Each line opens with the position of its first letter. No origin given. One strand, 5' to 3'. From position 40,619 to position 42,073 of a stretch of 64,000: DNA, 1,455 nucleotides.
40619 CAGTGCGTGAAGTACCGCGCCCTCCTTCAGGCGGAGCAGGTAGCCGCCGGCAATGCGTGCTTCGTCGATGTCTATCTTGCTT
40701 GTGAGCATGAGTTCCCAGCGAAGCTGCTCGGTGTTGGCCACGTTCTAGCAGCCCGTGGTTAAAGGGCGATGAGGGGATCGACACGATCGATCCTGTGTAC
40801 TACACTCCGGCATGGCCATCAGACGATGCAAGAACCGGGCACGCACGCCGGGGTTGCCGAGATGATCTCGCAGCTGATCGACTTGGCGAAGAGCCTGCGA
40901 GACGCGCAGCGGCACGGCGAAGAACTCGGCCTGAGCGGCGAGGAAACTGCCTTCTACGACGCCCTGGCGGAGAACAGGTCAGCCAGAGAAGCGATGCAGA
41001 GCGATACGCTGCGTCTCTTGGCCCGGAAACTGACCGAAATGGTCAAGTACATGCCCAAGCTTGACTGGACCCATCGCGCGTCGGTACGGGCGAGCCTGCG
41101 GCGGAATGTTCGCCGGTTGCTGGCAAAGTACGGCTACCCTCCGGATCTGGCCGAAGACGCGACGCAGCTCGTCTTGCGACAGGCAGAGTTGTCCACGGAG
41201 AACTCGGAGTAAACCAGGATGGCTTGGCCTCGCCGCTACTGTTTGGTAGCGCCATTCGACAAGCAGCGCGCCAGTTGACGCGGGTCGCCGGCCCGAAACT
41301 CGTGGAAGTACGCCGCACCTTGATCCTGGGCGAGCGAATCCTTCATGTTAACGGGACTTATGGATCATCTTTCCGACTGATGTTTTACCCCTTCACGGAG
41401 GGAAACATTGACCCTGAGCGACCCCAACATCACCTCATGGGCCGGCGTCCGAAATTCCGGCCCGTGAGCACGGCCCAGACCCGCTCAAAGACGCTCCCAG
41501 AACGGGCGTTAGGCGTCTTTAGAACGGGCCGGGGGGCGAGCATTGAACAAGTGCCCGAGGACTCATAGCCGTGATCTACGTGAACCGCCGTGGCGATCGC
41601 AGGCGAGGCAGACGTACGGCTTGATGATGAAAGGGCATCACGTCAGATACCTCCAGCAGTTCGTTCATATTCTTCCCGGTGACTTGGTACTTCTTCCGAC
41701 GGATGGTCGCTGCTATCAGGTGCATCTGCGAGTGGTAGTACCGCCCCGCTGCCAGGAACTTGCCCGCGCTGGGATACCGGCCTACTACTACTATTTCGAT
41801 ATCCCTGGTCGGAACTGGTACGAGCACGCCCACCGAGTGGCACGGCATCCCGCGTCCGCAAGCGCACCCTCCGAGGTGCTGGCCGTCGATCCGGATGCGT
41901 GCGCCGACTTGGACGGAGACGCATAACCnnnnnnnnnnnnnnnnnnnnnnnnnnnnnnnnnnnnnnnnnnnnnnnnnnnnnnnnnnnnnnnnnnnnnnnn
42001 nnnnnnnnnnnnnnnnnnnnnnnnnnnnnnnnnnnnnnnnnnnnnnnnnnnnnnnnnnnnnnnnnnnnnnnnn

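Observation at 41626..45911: Operon of a small ORF, a PD-(D/E)xK nuclease-like protein and a 1062-aa DEAH helicase inside a decayed defence island: Hachiman-like or a new nuclease-helicase immunity system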

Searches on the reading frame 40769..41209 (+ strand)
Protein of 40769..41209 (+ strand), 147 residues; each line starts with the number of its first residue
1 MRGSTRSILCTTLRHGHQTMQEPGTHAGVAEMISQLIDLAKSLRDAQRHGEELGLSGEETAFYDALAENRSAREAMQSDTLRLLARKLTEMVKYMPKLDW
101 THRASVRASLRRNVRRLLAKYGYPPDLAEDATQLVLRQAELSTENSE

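Call 35: search_protein_families(library=pfam, proteins=[window:40769-41209:+], max_evalue=0.1)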
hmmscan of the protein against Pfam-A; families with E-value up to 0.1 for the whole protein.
window:40769-41209:+ (147 aa): 3 families
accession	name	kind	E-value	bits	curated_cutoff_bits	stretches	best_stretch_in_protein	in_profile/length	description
PF11867.13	T1RH-like_C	-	8.3e-45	154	26.8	1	30-144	214-328/329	Type I restriction enzyme HindI endonuclease subunit-like, C-terminal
PF23629.1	Death_MADD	-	0.027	15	27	1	63-120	13-63/76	MAP kinase-activating death domain protein death domain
PF13480.13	Acetyltransf_6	-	0.07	13.7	22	0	28-83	26-79/143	Acetyltransferase (GNAT) domain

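Call 67: search_protein_families(library=padloc, proteins=[window:40769-41209:+], max_evalue=0.01)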
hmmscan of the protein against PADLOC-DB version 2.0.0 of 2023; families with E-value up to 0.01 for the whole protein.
window:40769-41209:+ (147 aa): 2 families
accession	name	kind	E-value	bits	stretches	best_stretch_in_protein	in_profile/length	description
PDLC03040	REase_I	-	5.1e-26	88.8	1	29-141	908-1020/1029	Type I restriction enzyme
PDLC04934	PDC-S15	-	5.8e-10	36.8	1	58-141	327-410/416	-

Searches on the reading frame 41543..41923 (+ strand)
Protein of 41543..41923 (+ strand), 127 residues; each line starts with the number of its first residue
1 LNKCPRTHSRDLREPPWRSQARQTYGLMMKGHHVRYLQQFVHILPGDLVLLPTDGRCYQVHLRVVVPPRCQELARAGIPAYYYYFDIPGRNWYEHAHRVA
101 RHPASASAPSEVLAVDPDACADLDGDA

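Call 35: search_protein_families(library=pfam, proteins=[window:41543-41923:+], max_evalue=0.1)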
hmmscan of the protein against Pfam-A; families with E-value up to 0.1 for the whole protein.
window:41543-41923:+ (127 aa): 0 families

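Call 67: search_protein_families(library=padloc, proteins=[window:41543-41923:+], max_evalue=0.01)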
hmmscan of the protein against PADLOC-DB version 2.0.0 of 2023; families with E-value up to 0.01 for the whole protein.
window:41543-41923:+ (127 aa): 0 families

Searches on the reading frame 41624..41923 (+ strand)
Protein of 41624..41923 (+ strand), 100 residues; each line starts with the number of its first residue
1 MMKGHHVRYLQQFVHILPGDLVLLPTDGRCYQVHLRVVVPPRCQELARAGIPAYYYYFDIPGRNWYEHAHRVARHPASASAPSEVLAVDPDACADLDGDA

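Call 10: search_protein_families(library=pfam, proteins=[window:41624-41923:+], max_evalue=1)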
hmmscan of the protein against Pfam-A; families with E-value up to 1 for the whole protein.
window:41624-41923:+ (100 aa): 1 family
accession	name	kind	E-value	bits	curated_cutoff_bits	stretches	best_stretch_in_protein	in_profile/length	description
PF23802.1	DUF7178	-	0.22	11.9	27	1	62-79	34-51/193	Family of unknown function (DUF7178)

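Call 11: search_protein_families(library=padloc, proteins=[window:41624-41923:+], max_evalue=1)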
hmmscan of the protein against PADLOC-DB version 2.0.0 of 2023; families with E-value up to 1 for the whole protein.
window:41624-41923:+ (100 aa): 0 families

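Call 12: search_protein_families(library=ncbifam, proteins=[window:41624-41923:+], max_evalue=1)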
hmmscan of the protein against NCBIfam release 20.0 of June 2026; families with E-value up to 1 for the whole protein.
window:41624-41923:+ (100 aa): 0 families
